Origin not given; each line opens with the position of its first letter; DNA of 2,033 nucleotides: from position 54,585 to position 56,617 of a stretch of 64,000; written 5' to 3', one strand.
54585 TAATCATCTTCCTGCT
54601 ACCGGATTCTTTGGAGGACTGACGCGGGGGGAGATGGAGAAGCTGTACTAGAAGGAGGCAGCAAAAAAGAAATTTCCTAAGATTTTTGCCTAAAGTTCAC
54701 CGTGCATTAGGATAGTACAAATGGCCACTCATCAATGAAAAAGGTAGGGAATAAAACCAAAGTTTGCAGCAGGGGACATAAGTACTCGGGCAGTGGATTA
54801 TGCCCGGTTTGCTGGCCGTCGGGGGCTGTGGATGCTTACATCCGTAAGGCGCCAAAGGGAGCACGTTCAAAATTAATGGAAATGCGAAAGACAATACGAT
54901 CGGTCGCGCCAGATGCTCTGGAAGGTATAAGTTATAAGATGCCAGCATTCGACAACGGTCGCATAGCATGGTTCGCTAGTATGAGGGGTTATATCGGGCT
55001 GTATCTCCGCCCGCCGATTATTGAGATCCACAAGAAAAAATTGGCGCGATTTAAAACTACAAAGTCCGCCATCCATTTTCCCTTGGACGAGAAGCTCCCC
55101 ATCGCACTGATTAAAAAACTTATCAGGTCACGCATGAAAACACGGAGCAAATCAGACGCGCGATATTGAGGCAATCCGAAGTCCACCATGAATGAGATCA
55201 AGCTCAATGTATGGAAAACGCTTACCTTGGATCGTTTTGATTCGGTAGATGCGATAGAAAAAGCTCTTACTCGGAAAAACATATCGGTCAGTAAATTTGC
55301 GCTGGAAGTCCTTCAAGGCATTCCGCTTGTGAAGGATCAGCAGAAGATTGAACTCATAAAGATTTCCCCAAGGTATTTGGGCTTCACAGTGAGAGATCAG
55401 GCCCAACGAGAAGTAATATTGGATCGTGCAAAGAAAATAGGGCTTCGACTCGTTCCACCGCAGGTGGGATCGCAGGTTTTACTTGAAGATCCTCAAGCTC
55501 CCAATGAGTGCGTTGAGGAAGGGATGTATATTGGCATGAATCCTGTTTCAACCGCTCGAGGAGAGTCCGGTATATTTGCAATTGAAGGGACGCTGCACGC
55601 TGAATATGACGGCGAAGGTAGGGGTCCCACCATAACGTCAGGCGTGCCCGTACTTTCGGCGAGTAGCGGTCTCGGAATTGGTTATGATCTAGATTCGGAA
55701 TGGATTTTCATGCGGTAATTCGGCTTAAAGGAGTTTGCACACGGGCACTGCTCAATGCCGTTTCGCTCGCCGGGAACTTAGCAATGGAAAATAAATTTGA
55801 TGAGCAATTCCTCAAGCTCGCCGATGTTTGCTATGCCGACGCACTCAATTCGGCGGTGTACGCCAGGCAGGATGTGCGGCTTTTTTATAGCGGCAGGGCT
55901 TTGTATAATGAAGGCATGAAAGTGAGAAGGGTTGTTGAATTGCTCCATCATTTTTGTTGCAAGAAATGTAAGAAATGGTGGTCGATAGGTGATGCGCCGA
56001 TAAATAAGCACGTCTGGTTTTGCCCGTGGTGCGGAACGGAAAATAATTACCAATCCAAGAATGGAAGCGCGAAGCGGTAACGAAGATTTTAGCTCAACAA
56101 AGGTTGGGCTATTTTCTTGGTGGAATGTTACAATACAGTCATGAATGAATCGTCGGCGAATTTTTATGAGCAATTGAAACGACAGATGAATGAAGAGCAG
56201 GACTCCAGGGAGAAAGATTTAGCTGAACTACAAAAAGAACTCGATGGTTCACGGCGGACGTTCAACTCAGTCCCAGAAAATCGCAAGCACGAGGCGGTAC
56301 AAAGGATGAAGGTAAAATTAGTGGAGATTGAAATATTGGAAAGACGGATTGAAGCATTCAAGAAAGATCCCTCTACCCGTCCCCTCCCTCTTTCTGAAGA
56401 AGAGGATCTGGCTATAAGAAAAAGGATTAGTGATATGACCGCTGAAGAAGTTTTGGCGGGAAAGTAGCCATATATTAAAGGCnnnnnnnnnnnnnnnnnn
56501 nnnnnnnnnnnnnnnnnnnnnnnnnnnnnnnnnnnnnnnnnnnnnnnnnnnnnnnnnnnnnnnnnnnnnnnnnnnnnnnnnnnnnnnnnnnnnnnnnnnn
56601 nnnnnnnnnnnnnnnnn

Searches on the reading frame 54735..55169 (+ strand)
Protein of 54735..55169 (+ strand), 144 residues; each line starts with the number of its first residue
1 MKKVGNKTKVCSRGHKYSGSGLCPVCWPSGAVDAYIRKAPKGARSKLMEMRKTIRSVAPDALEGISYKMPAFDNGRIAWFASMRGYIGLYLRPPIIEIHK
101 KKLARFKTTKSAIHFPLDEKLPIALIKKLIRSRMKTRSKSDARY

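Call 16: search_protein_families(library=pfam, proteins=[window:54735-55169:+], max_evalue=0.1)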
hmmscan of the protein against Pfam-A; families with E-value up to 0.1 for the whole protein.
window:54735-55169:+ (144 aa): 1 family
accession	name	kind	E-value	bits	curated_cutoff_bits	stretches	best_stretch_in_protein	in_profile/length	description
PF08818.16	DUF1801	-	1.4e-12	48.3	27.2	1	44-133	2-84/85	Domain of unknown function (DU1801)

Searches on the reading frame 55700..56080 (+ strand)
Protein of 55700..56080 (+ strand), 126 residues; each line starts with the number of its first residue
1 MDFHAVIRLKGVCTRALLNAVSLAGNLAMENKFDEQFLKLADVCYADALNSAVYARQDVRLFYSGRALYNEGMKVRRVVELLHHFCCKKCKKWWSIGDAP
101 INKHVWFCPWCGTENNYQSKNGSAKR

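Call 29: find_encoding_contigs(protein=window:55700-56080:+, flank=10000, max_places=10)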
Protein window:55700-56080:+ (126 aa): 1 contig read that carries it; 1 place shown.
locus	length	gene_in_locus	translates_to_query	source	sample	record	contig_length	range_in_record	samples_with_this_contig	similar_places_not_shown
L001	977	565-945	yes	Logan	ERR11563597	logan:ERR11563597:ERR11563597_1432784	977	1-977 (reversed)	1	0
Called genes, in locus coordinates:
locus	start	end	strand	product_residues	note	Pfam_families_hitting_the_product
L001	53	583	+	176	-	-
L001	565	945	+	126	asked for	-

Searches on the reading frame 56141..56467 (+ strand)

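Call 16: search_protein_families(library=pfam, proteins=[window:56141-56467:+], max_evalue=0.1)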
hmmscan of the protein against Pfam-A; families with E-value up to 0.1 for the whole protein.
window:56141-56467:+ (108 aa): 3 families
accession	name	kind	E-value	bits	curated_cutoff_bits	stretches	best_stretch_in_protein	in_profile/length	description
PF03938.19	OmpH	-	0.0075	16.9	32.4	1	6-75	14-79/141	Outer membrane protein (OmpH-like)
PF24671.2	DRC7_C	-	0.02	15.5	28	1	6-82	17-93/109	Dynein regulatory complex subunit 7 C-terminal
PF09236.15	AHSP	-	0.076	13.9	27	0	8-41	43-77/87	Alpha-haemoglobin stabilising protein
